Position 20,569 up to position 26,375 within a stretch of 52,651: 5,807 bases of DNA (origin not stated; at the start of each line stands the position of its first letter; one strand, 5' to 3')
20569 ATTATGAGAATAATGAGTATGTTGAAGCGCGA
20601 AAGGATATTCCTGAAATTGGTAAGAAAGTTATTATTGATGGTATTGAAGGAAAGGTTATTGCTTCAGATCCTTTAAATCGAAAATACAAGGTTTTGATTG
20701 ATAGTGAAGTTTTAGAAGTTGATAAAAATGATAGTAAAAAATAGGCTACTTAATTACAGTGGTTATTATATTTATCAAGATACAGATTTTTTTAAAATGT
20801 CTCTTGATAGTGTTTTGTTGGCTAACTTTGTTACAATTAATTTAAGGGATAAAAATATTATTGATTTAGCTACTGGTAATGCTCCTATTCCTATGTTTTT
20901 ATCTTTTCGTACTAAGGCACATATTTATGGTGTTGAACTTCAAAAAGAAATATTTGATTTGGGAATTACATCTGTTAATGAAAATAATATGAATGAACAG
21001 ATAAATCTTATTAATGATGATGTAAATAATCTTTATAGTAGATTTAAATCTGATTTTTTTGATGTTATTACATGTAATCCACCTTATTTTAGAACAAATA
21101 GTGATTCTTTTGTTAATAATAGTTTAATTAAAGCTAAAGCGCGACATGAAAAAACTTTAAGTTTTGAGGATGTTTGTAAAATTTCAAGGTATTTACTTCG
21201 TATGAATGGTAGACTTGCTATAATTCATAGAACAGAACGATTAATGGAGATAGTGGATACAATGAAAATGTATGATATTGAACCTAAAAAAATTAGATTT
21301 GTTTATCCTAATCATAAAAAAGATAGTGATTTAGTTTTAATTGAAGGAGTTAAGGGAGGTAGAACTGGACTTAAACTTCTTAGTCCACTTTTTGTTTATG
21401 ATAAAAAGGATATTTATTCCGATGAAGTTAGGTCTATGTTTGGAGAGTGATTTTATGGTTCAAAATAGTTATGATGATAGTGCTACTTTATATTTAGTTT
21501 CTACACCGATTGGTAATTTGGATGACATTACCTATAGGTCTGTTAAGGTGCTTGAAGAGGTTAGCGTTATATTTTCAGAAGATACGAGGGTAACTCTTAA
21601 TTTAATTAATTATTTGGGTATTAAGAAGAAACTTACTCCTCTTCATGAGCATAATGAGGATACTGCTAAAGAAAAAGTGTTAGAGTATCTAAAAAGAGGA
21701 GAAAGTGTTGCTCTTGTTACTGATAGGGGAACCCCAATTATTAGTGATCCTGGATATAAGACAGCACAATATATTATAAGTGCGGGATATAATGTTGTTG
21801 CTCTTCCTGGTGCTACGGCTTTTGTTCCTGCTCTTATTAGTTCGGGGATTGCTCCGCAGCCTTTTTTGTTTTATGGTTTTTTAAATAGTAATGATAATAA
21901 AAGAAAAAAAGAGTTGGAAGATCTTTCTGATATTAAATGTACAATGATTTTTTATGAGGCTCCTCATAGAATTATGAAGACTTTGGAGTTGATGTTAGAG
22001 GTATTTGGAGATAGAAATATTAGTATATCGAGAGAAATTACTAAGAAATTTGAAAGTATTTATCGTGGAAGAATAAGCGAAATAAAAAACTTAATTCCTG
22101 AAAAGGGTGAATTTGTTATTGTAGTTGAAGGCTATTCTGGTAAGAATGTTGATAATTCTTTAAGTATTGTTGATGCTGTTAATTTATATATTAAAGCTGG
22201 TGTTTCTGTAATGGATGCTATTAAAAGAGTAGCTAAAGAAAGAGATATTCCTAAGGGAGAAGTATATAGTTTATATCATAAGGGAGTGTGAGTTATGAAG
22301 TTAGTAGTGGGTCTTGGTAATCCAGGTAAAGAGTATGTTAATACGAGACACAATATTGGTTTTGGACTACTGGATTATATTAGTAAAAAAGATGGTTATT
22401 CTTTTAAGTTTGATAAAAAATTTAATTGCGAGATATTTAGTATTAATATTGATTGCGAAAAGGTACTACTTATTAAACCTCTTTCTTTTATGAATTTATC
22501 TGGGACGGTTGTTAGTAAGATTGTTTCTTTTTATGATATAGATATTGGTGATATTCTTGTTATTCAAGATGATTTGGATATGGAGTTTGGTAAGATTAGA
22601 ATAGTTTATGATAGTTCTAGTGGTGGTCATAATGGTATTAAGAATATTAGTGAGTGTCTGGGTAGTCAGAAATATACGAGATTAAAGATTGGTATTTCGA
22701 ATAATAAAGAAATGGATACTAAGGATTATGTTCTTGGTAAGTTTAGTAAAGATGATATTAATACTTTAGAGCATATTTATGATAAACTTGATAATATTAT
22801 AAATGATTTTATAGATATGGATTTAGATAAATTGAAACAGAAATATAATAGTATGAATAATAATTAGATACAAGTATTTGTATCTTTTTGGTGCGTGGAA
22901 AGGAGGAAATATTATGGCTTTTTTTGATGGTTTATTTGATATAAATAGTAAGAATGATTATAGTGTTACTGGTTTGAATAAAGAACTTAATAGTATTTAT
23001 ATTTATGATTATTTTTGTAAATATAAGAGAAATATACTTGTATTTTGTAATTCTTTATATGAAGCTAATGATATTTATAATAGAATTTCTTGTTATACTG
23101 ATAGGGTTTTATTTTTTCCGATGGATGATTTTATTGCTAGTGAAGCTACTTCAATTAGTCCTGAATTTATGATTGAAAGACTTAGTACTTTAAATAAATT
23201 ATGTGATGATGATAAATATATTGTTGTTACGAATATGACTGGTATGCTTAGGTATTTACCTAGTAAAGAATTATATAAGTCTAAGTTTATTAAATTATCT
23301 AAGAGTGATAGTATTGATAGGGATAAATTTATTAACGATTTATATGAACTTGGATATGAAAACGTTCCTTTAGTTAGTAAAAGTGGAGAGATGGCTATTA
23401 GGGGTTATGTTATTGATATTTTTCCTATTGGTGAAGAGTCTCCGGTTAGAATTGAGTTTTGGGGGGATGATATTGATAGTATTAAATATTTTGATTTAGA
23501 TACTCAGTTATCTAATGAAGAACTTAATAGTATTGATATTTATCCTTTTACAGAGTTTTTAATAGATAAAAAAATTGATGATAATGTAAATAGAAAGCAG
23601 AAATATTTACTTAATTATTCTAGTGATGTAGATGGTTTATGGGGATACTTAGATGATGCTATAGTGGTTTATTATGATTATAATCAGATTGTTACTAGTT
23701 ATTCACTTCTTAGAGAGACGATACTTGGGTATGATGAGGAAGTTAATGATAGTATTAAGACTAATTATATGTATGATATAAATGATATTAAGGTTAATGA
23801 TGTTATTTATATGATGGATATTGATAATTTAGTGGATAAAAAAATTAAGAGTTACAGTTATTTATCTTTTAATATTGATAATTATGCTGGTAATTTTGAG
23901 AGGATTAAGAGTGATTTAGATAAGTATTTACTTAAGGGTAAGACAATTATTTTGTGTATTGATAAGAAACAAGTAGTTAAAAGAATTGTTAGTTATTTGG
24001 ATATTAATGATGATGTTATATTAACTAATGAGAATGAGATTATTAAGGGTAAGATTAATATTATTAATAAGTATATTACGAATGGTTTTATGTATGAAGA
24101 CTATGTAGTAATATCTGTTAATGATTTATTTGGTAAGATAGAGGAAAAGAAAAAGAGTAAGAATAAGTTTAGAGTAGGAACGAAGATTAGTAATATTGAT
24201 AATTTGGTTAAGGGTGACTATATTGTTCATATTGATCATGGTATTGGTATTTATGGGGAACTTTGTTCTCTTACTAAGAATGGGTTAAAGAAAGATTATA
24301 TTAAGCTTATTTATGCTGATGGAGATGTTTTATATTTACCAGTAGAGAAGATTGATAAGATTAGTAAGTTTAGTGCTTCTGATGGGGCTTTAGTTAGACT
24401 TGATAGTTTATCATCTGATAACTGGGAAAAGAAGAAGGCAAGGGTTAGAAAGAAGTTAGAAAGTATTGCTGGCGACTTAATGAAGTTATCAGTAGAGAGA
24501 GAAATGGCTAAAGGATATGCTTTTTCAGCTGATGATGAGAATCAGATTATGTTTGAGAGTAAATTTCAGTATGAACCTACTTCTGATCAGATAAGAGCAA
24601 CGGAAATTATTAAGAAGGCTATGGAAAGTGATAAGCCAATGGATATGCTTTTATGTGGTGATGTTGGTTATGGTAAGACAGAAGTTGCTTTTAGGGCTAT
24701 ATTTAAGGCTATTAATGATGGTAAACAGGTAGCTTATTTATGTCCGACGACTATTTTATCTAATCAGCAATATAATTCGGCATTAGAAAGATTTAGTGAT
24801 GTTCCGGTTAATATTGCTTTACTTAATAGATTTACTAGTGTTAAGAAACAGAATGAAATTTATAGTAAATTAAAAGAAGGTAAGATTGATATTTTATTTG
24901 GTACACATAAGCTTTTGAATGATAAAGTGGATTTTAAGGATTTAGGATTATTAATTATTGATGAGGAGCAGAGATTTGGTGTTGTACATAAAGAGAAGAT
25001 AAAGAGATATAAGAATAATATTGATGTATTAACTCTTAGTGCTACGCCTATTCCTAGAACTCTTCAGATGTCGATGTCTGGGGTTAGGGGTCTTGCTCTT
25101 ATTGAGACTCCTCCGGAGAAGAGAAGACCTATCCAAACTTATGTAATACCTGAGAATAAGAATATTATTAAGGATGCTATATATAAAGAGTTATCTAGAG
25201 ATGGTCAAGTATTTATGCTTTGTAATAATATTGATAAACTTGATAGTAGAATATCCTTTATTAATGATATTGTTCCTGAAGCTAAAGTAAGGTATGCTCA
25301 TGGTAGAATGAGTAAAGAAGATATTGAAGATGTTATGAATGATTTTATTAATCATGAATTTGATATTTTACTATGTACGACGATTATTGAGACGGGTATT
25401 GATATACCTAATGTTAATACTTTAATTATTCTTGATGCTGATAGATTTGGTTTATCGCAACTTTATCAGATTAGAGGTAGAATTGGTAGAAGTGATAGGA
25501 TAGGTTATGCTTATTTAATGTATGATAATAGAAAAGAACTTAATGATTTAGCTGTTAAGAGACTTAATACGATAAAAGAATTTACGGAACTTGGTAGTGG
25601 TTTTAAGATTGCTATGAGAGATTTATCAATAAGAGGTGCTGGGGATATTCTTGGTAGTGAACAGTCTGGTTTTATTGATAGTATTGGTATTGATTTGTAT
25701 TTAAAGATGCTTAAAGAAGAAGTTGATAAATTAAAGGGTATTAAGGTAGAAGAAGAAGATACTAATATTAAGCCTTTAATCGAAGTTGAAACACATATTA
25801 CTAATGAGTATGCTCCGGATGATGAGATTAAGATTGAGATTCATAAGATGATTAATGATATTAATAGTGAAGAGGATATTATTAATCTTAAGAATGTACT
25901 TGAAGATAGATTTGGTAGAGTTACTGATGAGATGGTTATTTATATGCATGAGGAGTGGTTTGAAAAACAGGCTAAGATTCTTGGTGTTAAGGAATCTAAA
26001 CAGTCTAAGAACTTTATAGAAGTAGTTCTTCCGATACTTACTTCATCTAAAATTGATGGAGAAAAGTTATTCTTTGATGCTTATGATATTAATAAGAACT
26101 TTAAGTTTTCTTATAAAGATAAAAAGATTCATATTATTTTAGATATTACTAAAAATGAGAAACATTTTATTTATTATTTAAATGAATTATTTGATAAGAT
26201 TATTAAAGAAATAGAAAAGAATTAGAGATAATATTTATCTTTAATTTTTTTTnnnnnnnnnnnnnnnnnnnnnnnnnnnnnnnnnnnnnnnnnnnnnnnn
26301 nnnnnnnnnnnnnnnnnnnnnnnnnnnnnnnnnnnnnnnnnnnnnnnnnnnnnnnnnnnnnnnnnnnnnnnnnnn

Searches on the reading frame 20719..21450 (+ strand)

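Call 8: search_protein_families(library=ncbifam, proteins=[window:20719-21450:+], max_evalue=0.00001)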
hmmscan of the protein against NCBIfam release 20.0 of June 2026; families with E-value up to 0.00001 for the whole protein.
window:20719-21450:+ (243 aa): 6 families
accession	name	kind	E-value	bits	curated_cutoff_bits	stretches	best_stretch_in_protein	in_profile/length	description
NF047853.1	tRm6a37MtseTrmN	equivalog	4.6e-16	59.3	350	1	15-209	16-207/244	tRNA(1)(Val) (adenine(37)-N(6))-methyltransferase TrmN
NF011529.0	PRK14968.1-3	equivalog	9.5e-10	38.2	162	1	12-139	4-124/198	putative methyltransferase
TIGR03533.1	L3_gln_methyl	equivalog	9.8e-08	31.7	229.7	1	43-128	121-204/284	50S ribosomal protein L3 N(5)-glutamine methyltransferase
TIGR03534.1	RF_mod_PrmC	equivalog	1.7e-07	31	199.1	1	43-132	85-175/253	peptide chain release factor N(5)-glutamine methyltransferase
NF011528.0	PRK14968.1-2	equivalog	4.3e-07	29.7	171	1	7-158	3-153/205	putative methyltransferase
TIGR00536.1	hemK_fam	subfamily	9.1e-07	28.2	115.5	1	45-127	116-196/286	HemK family protein methyltransferase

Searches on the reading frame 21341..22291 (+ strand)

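Call 8: search_protein_families(library=ncbifam, proteins=[window:21341-22291:+], max_evalue=0.00001)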
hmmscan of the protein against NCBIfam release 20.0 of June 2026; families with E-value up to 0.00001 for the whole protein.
window:21341-22291:+ (316 aa): 2 families
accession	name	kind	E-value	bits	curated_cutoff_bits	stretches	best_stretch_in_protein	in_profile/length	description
TIGR00096.1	TIGR00096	equivalog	4.6e-71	239.4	167.9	1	50-313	2-272/275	16S rRNA (cytidine(1402)-2'-O)-methyltransferase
NF011570.0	PRK14994.1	equivalog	1.5e-58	198.3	502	1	45-280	9-250/287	16S rRNA (cytidine(1402)-2'-O)-methyltransferase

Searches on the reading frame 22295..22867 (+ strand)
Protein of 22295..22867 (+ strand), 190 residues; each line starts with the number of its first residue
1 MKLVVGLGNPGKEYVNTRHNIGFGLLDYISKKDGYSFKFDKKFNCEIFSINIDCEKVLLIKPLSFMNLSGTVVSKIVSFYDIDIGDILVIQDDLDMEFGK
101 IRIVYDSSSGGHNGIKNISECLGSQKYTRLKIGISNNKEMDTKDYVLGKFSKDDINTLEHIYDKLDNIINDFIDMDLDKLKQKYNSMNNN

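Call 8: search_protein_families(library=ncbifam, proteins=[window:22295-22867:+], max_evalue=0.00001)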
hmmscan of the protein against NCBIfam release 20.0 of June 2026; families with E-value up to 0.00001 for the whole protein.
window:22295-22867:+ (190 aa): 1 family
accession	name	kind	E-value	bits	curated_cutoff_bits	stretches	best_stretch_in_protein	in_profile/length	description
TIGR00447.2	pth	equivalog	1e-54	185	100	1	2-170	1-170/172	aminoacyl-tRNA hydrolase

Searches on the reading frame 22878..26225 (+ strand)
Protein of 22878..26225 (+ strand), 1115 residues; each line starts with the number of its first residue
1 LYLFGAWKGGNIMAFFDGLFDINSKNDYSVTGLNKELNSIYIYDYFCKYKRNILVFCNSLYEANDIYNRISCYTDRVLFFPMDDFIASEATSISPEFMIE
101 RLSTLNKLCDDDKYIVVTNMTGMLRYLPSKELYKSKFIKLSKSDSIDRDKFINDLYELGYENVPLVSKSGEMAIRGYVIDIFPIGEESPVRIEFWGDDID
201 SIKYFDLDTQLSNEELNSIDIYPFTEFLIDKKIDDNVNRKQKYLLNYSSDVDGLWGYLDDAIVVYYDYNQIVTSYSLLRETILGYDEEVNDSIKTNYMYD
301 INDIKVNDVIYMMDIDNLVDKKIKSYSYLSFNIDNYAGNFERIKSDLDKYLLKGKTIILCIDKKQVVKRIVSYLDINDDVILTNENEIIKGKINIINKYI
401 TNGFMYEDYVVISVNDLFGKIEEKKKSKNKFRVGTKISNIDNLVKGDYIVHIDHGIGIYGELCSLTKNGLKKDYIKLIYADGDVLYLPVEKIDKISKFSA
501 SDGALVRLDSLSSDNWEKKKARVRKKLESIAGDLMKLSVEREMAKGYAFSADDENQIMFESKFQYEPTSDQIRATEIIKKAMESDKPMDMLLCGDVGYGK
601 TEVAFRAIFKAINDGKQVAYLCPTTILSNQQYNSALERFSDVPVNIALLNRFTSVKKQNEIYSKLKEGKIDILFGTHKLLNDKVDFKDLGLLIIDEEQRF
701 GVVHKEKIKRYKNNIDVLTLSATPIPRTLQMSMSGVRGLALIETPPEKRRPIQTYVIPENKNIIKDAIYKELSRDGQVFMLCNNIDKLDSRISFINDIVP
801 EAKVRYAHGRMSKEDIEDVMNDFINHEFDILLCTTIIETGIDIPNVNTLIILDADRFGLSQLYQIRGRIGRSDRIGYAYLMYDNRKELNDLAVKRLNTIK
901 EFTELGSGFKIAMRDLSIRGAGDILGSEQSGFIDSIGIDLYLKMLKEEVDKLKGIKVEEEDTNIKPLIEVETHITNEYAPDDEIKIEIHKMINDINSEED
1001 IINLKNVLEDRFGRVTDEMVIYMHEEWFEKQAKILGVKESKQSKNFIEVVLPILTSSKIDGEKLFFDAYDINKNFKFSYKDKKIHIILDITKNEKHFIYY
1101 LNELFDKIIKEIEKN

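Call 8: search_protein_families(library=ncbifam, proteins=[window:22878-26225:+], max_evalue=0.00001)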
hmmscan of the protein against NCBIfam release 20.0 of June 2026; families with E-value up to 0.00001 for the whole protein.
window:22878-26225:+ (1115 aa): 28 families (the best 25 are shown)
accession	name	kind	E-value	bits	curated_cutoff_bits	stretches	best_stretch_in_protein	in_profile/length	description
TIGR00580.2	mfd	equivalog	9.3e-286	950.8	800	1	155-1019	1-885/907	transcription-repair coupling factor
NF007966.0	PRK10689.1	equivalog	1.1e-204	682.4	1329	2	364-1077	395-1113/1148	transcription-repair coupling factor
NF008168.0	PRK10917.2-2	equivalog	1.7e-115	387.1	718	1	540-961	336-768/795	ATP-dependent DNA helicase RecG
NF008165.0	PRK10917.1-3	equivalog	8e-113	378.2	711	1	491-934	186-636/692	ATP-dependent DNA helicase RecG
TIGR00643.1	recG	equivalog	2e-110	370.4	659.4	1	520-934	185-609/629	ATP-dependent DNA helicase RecG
NF008170.0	PRK10917.2-4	equivalog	3.4e-96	323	975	1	547-936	381-774/826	ATP-dependent DNA helicase RecG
NF008164.0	PRK10917.1-2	equivalog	1.5e-87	294.5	785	1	504-932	209-645/704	ATP-dependent DNA helicase RecG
NF008163.0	PRK10917.1-1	equivalog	3e-86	290.2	796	1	538-940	238-650/692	ATP-dependent DNA helicase RecG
NF008166.0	PRK10917.1-4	equivalog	7.3e-81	272.2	864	1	557-931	267-654/705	ATP-dependent DNA helicase RecG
NF008167.0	PRK10917.2-1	equivalog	4.9e-77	259.7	995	2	502-789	217-526/744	ATP-dependent DNA helicase RecG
NF008169.0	PRK10917.2-3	equivalog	3e-59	201.2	555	1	533-931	198-581/610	ATP-dependent DNA helicase RecG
NF003673.1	PRK05298.1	equivalog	1e-27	96.8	743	2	83-233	103-252/653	excinuclease ABC subunit UvrB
TIGR00631.1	uvrb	equivalog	1.4e-25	89.6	750.1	2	82-234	101-254/658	excinuclease ABC subunit UvrB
NF004066.1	PRK05580.1-3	equivalog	3.1e-19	68.8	813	1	458-701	145-380/788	primosomal protein N'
TIGR00595.1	priA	equivalog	3e-18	65.7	230.35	1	591-711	1-115/509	replication restart helicase PriA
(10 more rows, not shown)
